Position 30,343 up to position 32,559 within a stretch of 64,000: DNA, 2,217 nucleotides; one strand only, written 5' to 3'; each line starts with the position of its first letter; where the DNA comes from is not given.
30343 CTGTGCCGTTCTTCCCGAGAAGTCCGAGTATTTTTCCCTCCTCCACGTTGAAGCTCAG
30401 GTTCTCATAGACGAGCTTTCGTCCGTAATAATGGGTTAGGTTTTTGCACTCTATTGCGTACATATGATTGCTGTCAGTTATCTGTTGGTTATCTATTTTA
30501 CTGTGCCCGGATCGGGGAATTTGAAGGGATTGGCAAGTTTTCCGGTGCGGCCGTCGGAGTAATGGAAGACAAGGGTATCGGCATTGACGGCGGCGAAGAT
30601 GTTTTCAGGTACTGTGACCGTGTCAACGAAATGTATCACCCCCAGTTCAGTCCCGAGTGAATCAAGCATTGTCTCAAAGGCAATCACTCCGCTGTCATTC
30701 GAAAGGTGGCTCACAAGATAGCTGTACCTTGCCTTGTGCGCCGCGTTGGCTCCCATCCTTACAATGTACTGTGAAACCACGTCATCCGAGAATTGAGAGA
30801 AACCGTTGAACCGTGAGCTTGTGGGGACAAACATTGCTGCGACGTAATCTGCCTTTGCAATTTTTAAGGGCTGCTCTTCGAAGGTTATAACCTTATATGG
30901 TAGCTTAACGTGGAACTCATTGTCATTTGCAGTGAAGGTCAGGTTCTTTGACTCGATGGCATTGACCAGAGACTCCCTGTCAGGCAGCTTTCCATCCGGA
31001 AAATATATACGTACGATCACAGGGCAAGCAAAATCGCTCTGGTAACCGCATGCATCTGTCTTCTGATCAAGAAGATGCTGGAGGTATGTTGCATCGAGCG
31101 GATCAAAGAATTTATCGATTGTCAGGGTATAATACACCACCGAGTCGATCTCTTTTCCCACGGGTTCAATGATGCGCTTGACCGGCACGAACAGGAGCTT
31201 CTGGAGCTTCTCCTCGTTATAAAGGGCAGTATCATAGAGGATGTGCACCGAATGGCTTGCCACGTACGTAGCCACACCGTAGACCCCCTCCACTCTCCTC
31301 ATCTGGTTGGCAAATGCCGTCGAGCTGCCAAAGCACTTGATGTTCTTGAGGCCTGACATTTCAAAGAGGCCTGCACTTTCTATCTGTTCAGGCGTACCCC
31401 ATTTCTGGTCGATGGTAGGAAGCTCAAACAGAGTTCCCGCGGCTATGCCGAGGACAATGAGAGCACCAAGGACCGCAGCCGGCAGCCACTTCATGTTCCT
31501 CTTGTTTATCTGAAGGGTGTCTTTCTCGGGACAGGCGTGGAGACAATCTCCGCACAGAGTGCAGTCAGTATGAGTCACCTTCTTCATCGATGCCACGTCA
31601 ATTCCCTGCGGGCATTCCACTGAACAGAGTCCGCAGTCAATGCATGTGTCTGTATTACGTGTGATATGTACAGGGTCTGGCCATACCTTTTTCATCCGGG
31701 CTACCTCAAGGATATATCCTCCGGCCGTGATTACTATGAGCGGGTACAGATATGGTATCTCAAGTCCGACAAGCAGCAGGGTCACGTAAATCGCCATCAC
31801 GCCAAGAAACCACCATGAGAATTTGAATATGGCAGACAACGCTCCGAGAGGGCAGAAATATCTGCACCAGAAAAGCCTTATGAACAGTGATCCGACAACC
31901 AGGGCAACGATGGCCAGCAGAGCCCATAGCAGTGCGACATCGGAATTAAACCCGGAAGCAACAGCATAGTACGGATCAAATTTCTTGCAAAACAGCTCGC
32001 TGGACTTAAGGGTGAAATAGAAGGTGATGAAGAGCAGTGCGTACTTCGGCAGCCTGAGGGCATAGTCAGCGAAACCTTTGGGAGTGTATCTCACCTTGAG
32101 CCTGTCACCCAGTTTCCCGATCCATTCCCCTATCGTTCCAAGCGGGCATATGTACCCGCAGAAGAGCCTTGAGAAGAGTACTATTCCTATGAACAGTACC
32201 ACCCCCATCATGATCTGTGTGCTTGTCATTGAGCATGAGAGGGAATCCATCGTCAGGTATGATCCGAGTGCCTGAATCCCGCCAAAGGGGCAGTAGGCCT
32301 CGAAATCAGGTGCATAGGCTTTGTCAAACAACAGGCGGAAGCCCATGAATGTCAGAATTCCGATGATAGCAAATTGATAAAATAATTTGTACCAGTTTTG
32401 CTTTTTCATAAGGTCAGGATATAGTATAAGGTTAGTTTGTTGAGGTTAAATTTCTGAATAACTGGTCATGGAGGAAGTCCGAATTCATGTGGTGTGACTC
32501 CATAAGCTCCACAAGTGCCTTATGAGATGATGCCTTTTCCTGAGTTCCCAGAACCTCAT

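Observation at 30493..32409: NapH/NosH-like membrane ferredoxin fused to tandem HMA-like domains that lack the metal-binding CxxC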

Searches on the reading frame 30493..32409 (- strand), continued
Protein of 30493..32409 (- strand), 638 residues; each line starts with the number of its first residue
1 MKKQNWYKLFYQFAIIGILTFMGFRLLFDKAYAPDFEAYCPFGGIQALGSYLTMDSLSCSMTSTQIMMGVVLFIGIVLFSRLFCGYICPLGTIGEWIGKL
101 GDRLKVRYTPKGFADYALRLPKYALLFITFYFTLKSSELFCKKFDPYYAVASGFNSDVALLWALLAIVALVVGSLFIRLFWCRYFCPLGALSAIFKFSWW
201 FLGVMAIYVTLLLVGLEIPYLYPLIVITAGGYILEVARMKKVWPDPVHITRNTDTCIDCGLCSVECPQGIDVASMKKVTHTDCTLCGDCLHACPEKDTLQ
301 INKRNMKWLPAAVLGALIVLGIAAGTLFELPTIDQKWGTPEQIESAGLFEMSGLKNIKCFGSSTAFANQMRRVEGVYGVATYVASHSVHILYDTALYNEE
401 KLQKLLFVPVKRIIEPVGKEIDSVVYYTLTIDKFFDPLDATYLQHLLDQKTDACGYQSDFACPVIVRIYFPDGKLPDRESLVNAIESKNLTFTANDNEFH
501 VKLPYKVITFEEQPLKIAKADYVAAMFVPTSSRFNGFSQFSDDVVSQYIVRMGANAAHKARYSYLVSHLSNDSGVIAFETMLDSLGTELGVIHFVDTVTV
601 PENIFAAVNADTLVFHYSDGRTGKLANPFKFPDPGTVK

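Call 76: find_encoding_contigs(protein=P0438, flank=10000, max_places=2)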
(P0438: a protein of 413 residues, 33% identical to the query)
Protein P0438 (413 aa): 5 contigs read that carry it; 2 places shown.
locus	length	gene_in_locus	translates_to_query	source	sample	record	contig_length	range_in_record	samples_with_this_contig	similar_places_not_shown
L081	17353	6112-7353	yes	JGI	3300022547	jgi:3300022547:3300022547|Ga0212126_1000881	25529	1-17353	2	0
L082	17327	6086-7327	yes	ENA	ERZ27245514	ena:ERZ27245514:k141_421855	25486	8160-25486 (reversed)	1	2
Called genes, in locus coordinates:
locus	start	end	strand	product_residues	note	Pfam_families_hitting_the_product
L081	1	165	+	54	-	?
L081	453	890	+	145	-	-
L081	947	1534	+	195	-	PF04542:Sigma70_r2, PF08281:Sigma70_r4_2, PF04545:Sigma70_r4, PF22233:PhyR_sigma-like (faint)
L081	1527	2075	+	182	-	-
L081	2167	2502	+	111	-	-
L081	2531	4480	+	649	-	PF12801:Fer4_5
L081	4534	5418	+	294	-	PF02463:SMC_N (faint), PF00005:ABC_tran, PF13304:AAA_21 (weak)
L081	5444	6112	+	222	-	-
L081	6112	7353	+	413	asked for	PF16149:DUF4857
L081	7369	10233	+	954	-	PF13620:CarboxypepD_reg, PF13715:CarbopepD_reg_2, PF07715:Plug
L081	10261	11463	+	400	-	PF16215:DUF4876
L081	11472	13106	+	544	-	PF21012:DUF6850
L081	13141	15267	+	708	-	PF13646:HEAT_2 (weak)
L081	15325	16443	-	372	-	PF00871:Acetate_kinase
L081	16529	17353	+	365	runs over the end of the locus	PF09411:PagL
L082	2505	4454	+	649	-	PF12801:Fer4_5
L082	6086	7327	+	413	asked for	PF16149:DUF4857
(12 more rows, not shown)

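Call 77: find_encoding_contigs(protein=P0421, flank=10000, max_places=1)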
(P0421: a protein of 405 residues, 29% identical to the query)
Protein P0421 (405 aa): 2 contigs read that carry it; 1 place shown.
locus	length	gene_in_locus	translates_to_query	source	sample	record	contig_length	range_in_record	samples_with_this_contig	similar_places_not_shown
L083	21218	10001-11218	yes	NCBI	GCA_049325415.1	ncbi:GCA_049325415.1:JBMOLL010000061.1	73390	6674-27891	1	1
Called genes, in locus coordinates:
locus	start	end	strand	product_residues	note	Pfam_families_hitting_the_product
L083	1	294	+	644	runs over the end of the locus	PF00037:Fer4 (faint), PF12801:Fer4_5, PF12838:Fer4_7 (faint), PF13237:Fer4_10 (weak), PF14697:Fer4_21 (weak)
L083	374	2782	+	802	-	PF14870:PSII_BNR (faint), PF15902:Sortilin-Vps10 (faint), PF02012:BNR (faint)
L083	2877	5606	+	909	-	PF13620:CarboxypepD_reg, PF13715:CarbopepD_reg_2, PF07715:Plug, PF00593:TonB_dep_Rec_b-barrel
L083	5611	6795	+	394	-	PF16215:DUF4876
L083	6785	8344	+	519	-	PF21012:DUF6850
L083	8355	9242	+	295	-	PF00005:ABC_tran, PF13304:AAA_21 (faint)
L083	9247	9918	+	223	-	-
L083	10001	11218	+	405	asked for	PF16149:DUF4857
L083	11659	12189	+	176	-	PF12724:Flavodoxin_5 (weak)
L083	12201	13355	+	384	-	PF13715:CarbopepD_reg_2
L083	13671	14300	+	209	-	-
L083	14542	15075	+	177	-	PF22827:GldL_N (weak)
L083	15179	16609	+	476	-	PF02310:B12-binding, PF04055:Radical_SAM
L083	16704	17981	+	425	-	PF01011:PQQ (faint), PF13360:PQQ_2, PF13570:Beta-prop_ACSF4 (weak)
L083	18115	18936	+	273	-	PF12833:HTH_18, PF00165:HTH_AraC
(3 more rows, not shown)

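Call 78: find_encoding_contigs(protein=P0387, flank=10000, max_places=1)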
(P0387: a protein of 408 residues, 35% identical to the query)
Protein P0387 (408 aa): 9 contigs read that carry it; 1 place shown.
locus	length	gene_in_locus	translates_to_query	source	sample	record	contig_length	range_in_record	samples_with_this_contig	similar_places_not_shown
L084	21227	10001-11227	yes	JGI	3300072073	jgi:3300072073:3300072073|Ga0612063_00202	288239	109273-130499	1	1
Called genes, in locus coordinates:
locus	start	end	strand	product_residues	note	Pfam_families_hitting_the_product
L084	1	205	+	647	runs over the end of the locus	PF12801:Fer4_5, PF13237:Fer4_10 (faint)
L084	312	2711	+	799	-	PF15902:Sortilin-Vps10 (faint), PF14870:PSII_BNR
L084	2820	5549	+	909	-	PF13620:CarboxypepD_reg, PF13715:CarbopepD_reg_2, PF22904:NOMO1-like_2nd (faint), PF07715:Plug, PF00593:TonB_dep_Rec_b-barrel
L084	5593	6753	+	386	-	PF16215:DUF4876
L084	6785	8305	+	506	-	PF21012:DUF6850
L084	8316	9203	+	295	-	PF00005:ABC_tran, PF13304:AAA_21 (faint)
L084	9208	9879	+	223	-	-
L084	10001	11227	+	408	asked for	PF16149:DUF4857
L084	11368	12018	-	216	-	PF00702:Hydrolase, PF13419:HAD_2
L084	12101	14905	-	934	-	PF02922:CBM_48 (faint), PF00128:Alpha-amylase, PF18962:Por_Secre_tail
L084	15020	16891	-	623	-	PF09087:Cyc-maltodext_N, PF00128:Alpha-amylase, PF10438:Cyc-maltodext_C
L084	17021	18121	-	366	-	PF16411:SusF_SusE (faint), PF14292:SusE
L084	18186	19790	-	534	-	PF14322:SusD-like_3, PF07980:SusD_RagB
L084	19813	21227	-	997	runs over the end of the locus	PF13620:CarboxypepD_reg, PF13715:CarbopepD_reg_2, PF07715:Plug, PF00593:TonB_dep_Rec_b-barrel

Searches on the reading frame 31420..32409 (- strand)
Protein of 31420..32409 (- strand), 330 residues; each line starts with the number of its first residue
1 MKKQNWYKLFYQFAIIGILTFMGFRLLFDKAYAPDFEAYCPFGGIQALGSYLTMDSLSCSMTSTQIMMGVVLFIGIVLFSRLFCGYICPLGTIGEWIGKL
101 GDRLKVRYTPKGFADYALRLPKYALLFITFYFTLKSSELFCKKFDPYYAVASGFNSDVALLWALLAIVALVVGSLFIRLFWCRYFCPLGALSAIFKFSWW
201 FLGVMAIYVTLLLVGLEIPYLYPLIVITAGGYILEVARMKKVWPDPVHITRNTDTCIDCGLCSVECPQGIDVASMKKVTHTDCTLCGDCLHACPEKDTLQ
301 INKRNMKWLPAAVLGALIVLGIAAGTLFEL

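Call 47: search_solved_structures(query=window:31420-32409:-, max_evalue=1)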
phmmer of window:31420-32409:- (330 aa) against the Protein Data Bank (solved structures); distinct sequences matched with E-value up to 1: 72 (the best 60 are shown).
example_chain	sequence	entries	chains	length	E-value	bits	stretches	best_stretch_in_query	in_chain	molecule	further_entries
6cfw_N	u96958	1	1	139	0.0008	22.1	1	249-299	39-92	NADH-plastoquinone oxidoreductase subunit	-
7npa_A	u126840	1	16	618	0.00099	21.8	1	252-296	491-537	Coenzyme F420-dependent sulfite reductase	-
9g03_E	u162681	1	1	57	0.0059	19.3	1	252-295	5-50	Ferredoxin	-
7q4w_B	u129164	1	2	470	0.006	19.2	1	251-294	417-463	Iron hydrogenase HydB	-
7np8_A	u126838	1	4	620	0.0067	19.1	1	252-296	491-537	Coenzyme F420-dependent sulfite reductase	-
7q4v_B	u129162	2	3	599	0.0082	18.8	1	251-294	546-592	Iron hydrogenase HydB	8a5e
7zc6_B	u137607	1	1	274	0.012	18.2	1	255-304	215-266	RnfB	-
9r9v_A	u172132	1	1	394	0.016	17.9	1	241-299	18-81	Periplasmic [Fe] hydrogenase large subunit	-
8bj7_A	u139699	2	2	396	0.016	17.9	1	241-299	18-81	Periplasmic [Fe] hydrogenase large subunit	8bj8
6sg2_AAA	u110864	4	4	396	0.016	17.9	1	241-299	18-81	Periplasmic [Fe] hydrogenase large subunit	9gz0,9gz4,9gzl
9hpx_A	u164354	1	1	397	0.016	17.9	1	241-299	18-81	Periplasmic [Fe] hydrogenase large subunit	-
8rxj_A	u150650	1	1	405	0.016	17.8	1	241-299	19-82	Periplasmic [Fe] hydrogenase large subunit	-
8rtg_A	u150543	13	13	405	0.016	17.8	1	241-299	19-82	Periplasmic [Fe] hydrogenase large subunit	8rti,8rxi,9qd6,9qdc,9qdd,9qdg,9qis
1hfe_L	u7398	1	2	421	0.017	17.7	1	241-299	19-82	PROTEIN (FE-ONLY HYDROGENASE (E.C.1.18.99.1) (LARGER SUBUNIT))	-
9rkm_A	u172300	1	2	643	0.019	17.6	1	253-308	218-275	[FeFe]-hydrogenase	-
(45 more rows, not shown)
